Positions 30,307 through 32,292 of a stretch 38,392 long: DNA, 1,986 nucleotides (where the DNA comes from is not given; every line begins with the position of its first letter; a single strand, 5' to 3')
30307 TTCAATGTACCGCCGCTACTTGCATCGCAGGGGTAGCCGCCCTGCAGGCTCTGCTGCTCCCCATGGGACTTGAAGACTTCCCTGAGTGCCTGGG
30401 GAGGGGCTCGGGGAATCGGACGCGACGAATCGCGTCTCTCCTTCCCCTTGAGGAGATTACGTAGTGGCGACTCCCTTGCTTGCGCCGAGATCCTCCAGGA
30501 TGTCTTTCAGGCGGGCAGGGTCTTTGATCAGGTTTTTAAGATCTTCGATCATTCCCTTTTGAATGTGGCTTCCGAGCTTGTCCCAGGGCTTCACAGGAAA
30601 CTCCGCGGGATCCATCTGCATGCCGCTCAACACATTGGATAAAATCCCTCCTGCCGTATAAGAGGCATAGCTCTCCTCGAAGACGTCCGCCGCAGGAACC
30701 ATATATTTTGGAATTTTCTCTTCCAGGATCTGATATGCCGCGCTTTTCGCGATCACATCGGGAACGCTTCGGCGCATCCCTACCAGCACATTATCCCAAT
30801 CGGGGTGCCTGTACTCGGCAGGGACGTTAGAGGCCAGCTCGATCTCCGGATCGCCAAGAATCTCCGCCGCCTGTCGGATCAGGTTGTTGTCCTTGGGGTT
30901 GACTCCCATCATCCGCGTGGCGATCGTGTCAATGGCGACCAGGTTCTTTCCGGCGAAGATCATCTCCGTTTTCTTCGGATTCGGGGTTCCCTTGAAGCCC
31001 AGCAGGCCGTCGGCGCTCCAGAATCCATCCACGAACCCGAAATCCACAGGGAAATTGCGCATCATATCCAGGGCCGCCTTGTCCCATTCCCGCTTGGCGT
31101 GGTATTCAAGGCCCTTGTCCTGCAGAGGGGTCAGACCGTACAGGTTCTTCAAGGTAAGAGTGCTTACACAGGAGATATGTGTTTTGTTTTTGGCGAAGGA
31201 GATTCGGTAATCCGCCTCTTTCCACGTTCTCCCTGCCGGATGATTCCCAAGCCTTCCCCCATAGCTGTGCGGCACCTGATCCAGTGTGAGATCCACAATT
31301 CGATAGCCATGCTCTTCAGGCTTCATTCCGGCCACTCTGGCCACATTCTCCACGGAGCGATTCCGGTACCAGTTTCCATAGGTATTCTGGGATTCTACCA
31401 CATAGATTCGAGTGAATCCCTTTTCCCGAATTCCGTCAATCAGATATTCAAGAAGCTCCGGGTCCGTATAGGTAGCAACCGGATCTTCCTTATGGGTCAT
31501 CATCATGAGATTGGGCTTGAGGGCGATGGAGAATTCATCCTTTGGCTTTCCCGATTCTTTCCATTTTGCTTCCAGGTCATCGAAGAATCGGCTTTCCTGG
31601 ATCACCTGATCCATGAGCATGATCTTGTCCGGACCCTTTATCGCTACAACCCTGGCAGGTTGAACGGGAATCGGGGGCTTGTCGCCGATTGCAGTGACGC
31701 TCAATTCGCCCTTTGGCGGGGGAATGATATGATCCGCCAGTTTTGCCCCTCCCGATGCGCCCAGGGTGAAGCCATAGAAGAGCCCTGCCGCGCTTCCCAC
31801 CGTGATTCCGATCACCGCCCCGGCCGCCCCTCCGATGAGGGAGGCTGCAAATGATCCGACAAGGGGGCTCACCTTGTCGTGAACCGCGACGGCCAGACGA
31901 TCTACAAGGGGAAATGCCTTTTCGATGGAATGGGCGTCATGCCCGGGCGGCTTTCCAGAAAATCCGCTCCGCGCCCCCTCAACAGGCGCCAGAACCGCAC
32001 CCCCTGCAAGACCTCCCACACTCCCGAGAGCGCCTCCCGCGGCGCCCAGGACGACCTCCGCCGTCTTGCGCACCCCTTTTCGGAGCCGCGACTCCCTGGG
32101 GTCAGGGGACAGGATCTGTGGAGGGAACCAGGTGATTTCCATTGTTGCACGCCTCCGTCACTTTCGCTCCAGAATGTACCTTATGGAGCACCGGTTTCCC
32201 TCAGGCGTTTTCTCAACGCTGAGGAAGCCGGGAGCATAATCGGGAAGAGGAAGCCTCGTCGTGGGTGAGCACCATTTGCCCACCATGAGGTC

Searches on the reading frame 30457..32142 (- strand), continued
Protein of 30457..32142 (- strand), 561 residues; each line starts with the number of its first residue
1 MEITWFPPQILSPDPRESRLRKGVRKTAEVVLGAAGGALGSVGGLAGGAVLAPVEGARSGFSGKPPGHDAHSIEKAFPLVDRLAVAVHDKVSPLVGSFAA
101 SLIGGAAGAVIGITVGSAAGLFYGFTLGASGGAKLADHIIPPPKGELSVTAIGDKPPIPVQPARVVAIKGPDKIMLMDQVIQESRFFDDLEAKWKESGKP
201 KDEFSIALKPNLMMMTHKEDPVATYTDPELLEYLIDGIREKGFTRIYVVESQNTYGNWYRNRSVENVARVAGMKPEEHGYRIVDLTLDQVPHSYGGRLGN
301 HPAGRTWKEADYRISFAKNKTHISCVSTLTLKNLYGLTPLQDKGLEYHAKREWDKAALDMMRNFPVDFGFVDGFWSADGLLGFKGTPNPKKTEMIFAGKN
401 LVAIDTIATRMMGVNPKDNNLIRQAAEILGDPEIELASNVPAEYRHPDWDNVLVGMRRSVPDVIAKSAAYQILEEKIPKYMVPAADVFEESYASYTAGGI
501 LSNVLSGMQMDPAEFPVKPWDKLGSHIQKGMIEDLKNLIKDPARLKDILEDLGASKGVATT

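Call 102: find_encoding_contigs(protein=P0114, flank=5000, max_places=2)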
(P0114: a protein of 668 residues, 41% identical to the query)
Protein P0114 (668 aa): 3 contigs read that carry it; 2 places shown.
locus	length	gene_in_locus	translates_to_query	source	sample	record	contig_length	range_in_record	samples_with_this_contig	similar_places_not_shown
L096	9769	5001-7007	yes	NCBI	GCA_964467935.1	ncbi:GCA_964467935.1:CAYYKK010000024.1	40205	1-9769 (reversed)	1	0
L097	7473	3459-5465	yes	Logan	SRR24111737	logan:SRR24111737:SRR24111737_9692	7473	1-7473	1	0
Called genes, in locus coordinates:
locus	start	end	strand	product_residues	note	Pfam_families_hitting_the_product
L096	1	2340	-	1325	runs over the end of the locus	PF07714:PK_Tyr_Ser-Thr, PF00069:Pkinase, PF13191:AAA_16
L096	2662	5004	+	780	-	PF01266:DAO (faint), PF13450:NAD_binding_8 (faint), PF00732:GMC_oxred_N, PF05199:GMC_oxred_C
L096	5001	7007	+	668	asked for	PF04015:DUF362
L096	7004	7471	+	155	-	-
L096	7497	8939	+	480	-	-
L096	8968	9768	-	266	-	?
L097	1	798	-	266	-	?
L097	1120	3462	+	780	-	PF01266:DAO (faint), PF13450:NAD_binding_8 (faint), PF00732:GMC_oxred_N, PF05199:GMC_oxred_C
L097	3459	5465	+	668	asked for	PF04015:DUF362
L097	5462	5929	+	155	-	-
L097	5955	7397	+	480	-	-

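Call 103: find_encoding_contigs(protein=P0021, flank=5000, max_places=2)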
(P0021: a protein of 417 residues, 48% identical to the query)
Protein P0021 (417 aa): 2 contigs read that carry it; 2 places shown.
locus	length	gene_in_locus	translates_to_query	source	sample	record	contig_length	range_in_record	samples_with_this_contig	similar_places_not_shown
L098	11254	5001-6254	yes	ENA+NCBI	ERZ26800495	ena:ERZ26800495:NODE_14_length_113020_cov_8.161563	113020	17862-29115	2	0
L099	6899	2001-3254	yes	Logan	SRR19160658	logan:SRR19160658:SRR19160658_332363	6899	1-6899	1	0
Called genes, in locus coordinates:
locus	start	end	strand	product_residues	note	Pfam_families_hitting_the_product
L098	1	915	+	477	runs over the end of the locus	PF03972:MmgE_PrpD_N, PF19305:MmgE_PrpD_C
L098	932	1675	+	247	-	PF24675:NpmA (faint), PF02390:Methyltransf_4, PF13847:Methyltransf_31, PF13649:Methyltransf_25 (weak)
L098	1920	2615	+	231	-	-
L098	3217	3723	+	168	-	-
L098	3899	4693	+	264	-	-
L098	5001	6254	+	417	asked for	PF04015:DUF362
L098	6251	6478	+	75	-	-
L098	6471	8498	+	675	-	PF13365:Trypsin_2, PF04231:Endonuclease_1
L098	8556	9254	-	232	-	PF01457:Peptidase_M8 (faint)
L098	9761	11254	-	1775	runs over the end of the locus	PF08126:Propeptide_C25, PF01364:Peptidase_C25, PF06119:NIDO (faint)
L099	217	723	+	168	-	-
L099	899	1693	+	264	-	-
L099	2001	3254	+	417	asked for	PF04015:DUF362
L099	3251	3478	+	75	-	-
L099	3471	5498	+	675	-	PF13365:Trypsin_2, PF04231:Endonuclease_1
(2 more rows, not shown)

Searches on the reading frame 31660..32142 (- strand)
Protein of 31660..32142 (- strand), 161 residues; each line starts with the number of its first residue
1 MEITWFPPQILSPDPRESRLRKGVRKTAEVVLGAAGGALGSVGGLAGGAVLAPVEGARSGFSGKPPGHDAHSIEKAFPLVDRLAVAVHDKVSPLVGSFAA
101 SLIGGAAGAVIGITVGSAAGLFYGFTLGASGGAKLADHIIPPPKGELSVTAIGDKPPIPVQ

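Call 12: search_protein_families(library=pfam, proteins=[window:31660-32142:-], max_evalue=10)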
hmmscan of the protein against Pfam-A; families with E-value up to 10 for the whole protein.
seq(161 aa): 2 families
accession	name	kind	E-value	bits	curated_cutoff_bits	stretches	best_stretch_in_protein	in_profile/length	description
PF17508.7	MccV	-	1.5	9.9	27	1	91-118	23-50/104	Microcin V bacteriocin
PF04306.18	DUF456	-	3.7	8.3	29.4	1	99-132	61-94/139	Protein of unknown function (DUF456)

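Call 88: search_dna_similar(query=window:31660-32142:-, collection=plasmids, mode=protein, max_evalue=1, max_rows=15)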
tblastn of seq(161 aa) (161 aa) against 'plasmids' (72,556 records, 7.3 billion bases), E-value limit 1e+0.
No match.

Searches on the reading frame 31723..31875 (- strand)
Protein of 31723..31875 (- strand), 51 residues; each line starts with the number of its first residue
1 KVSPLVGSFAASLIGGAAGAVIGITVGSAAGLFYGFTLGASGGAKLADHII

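Call 108: search_protein_families(library=pfam, proteins=[window:31723-31875:-], max_evalue=10)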
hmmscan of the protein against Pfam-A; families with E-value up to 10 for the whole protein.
seq(51 aa): 6 families
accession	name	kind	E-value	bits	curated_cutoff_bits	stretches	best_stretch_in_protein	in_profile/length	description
PF04306.18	DUF456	-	0.05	14.3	29.4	1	10-43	61-94/139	Protein of unknown function (DUF456)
PF19180.5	DUF5862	-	0.2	12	33.3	1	6-28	35-57/68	Family of unknown function (DUF5862)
PF13488.11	Gly-zipper_Omp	-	2.1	8.8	25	2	14-31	1-18/46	Glycine zipper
PF17508.7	MccV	-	6.4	7.8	27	1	6-30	27-51/104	Microcin V bacteriocin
PF20721.2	C19orf12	-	6.4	7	30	1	7-33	52-78/163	C19orf12-like protein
PF21724.2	DUF6861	-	6.8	6.5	28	1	11-49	46-83/194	Family of unknown function (DUF6861)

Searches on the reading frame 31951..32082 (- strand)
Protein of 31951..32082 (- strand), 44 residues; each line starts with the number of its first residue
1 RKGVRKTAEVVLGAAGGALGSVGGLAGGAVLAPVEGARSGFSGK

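Call 108: search_protein_families(library=pfam, proteins=[window:31951-32082:-], max_evalue=10)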
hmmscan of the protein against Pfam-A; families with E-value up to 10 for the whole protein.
seq(44 aa): 1 family
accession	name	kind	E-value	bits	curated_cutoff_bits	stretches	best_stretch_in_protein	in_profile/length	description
PF06596.16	PsbX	-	6.3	7.3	25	0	25-38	13-26/38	Photosystem II reaction centre X protein (PsbX)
